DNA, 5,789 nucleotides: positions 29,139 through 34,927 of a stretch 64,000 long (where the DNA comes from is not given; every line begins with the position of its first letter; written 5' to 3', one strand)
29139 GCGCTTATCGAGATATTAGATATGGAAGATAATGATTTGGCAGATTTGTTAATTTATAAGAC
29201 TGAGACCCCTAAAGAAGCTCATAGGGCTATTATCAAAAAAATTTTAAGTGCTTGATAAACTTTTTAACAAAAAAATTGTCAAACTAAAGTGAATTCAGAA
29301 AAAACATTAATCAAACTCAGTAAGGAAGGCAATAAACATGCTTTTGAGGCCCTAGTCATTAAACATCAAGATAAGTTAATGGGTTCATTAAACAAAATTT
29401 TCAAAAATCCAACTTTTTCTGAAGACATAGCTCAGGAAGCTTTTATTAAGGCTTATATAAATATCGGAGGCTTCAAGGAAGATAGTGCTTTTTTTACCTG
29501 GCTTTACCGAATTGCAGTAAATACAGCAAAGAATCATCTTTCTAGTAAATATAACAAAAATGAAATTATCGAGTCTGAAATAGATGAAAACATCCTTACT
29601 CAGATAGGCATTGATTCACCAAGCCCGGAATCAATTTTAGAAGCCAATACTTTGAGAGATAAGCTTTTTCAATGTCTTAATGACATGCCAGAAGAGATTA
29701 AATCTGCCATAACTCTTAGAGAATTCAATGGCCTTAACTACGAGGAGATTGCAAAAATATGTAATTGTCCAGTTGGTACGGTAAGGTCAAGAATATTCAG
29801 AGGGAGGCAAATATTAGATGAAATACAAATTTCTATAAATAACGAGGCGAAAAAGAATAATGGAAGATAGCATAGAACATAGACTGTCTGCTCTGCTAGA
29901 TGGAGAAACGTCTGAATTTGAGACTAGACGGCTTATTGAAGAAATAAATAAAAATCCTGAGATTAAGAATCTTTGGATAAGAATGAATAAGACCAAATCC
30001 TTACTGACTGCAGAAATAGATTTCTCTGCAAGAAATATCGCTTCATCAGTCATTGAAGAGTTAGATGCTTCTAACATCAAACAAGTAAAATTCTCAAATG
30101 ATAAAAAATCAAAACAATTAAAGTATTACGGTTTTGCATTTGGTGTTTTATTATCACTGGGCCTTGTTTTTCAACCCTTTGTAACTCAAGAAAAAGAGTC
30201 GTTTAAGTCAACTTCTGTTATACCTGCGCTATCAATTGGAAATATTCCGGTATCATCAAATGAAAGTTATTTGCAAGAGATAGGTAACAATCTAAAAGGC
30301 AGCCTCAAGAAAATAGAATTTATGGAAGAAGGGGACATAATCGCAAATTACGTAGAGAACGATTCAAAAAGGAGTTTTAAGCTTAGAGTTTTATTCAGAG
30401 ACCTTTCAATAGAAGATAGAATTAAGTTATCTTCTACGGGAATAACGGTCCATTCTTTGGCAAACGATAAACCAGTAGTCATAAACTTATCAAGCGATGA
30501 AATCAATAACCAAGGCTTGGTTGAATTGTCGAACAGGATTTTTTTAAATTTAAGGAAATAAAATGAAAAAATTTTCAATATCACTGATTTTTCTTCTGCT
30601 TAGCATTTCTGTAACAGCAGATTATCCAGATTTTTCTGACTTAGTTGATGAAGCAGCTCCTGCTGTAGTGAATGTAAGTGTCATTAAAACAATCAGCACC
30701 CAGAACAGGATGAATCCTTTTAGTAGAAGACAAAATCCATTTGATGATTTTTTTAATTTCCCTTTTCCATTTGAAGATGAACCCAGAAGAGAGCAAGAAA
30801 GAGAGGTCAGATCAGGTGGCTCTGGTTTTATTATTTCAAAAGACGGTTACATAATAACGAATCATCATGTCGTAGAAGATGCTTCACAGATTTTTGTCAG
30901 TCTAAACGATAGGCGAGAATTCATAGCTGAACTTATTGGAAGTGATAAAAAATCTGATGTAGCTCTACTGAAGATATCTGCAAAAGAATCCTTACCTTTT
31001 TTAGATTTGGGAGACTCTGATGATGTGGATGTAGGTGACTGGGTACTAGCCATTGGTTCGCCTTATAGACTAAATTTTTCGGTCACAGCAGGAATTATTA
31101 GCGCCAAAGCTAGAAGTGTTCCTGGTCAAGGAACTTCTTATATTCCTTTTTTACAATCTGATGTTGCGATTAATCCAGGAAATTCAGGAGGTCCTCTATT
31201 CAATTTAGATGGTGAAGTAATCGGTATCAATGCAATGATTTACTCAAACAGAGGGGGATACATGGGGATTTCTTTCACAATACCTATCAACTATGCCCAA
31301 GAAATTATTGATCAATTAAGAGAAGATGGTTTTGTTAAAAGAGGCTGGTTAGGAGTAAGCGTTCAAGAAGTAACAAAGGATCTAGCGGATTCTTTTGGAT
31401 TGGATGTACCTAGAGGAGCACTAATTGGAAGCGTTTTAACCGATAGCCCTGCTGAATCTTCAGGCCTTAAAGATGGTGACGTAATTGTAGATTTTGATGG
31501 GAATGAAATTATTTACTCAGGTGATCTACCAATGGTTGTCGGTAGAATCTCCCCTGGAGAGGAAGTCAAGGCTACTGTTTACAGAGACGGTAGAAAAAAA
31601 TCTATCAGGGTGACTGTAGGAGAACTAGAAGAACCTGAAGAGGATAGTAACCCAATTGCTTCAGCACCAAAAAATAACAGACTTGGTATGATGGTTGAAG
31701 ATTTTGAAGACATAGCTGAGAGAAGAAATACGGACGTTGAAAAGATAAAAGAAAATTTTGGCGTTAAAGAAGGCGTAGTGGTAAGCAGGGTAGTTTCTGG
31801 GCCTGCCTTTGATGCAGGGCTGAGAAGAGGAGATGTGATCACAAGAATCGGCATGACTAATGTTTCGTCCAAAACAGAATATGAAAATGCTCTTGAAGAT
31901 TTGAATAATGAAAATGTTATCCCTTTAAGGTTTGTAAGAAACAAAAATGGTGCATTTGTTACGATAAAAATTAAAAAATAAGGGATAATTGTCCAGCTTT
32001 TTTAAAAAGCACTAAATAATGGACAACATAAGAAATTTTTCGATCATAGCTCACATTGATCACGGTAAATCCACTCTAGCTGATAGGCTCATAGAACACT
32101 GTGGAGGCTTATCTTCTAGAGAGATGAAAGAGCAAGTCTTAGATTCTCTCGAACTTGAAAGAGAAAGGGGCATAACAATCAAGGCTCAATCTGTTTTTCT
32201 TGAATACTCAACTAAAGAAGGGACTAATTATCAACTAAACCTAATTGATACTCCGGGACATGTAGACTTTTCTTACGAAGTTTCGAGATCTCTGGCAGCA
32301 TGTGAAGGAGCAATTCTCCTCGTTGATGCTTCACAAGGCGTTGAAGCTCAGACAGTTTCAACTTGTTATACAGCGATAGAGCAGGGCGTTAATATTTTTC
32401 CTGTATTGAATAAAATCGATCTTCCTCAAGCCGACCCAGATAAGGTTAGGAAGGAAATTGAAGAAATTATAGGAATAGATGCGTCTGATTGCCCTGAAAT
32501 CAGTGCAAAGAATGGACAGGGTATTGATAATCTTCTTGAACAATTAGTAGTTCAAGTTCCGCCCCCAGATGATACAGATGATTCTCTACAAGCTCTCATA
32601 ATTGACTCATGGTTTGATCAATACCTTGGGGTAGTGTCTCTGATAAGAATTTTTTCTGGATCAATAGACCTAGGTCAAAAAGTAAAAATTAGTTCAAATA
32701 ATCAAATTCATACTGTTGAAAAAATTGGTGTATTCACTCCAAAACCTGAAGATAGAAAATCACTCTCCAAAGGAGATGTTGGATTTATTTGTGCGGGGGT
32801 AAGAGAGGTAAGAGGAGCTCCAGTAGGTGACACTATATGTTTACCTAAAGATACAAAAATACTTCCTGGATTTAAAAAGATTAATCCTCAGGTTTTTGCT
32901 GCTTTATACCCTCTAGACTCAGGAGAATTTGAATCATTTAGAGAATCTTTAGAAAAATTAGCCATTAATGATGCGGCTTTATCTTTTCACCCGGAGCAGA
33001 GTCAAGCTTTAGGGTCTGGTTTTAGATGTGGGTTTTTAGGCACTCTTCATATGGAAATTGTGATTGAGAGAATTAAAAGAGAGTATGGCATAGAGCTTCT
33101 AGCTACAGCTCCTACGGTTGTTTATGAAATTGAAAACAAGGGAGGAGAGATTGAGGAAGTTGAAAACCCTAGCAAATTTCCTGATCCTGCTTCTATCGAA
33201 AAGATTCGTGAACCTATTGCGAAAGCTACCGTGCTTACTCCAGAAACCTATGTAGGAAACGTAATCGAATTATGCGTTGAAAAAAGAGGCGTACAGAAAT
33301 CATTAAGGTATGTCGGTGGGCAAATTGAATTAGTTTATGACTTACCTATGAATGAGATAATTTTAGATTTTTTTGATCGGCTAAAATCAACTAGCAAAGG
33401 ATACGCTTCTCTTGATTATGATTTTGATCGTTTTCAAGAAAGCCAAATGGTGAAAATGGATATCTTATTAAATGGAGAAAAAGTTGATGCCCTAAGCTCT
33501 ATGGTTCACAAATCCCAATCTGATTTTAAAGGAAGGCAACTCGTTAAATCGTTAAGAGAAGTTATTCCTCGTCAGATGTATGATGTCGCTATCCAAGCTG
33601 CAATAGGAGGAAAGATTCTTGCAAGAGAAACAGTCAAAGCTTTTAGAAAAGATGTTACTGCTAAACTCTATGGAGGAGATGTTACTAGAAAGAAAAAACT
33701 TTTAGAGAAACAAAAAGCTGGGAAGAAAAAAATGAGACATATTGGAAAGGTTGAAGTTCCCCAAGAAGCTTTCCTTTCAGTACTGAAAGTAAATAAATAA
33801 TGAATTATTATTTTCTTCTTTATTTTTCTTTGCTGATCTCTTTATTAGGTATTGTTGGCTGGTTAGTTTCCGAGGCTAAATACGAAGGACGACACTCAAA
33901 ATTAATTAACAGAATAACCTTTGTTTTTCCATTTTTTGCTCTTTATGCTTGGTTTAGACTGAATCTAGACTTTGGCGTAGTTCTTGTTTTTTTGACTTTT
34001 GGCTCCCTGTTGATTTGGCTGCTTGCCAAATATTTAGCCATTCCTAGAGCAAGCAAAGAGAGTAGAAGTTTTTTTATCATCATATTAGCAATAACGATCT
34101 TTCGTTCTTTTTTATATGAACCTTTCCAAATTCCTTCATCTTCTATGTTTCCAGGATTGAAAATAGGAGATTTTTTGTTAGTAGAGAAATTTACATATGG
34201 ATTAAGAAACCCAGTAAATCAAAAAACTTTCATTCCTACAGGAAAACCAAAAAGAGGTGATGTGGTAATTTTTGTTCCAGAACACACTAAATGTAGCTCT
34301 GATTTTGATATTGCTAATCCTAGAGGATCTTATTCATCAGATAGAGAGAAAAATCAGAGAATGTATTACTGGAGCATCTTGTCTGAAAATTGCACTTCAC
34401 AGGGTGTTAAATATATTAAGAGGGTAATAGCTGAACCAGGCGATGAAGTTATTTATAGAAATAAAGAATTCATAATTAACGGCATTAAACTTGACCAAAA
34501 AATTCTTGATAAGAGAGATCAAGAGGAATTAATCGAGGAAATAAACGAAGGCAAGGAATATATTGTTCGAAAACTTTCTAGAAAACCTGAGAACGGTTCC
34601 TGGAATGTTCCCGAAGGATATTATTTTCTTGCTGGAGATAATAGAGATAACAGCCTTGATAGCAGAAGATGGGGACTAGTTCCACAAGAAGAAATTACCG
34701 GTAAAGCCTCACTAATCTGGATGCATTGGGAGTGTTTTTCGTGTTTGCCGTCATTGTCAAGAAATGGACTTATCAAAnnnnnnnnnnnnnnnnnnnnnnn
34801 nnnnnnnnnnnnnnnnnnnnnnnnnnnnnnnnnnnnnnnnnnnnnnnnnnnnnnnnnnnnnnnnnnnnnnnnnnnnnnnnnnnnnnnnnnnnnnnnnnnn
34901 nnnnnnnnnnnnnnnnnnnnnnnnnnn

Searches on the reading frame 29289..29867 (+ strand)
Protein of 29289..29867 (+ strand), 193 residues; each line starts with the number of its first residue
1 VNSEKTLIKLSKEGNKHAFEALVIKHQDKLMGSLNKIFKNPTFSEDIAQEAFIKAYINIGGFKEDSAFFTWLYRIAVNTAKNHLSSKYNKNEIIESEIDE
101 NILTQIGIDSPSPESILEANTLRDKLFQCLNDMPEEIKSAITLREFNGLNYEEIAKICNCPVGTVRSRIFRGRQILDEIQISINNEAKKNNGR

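Call 81: search_protein_families(library=pfam, proteins=[window:29289-29867:+], max_evalue=0.00001)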
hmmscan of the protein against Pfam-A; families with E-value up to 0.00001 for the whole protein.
window:29289-29867:+ (193 aa): 4 families
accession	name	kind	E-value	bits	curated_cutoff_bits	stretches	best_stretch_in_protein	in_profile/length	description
PF08281.18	Sigma70_r4_2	-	1.2e-15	57.3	25.7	1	124-174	2-52/54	Sigma-70, region 4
PF04542.20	Sigma70_r2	-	4.5e-12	46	24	1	22-87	1-68/71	Sigma-70 region 2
PF04545.22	Sigma70_r4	-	1e-07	31.8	24.1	1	129-174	1-46/50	Sigma-70, region 4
PF07638.17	Sigma70_ECF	-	4.4e-06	27.2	21.1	0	6-168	6-171/185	ECF sigma factor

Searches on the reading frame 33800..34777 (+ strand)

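Call 81: search_protein_families(library=pfam, proteins=[window:33800-34777:+], max_evalue=0.00001)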
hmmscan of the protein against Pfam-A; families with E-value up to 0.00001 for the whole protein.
window:33800-34777:+ (326 aa): 1 family
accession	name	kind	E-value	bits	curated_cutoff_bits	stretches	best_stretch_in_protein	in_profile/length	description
PF10502.14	Peptidase_S26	-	1.6e-47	162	22.9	1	89-308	6-168/168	Signal peptidase, peptidase S26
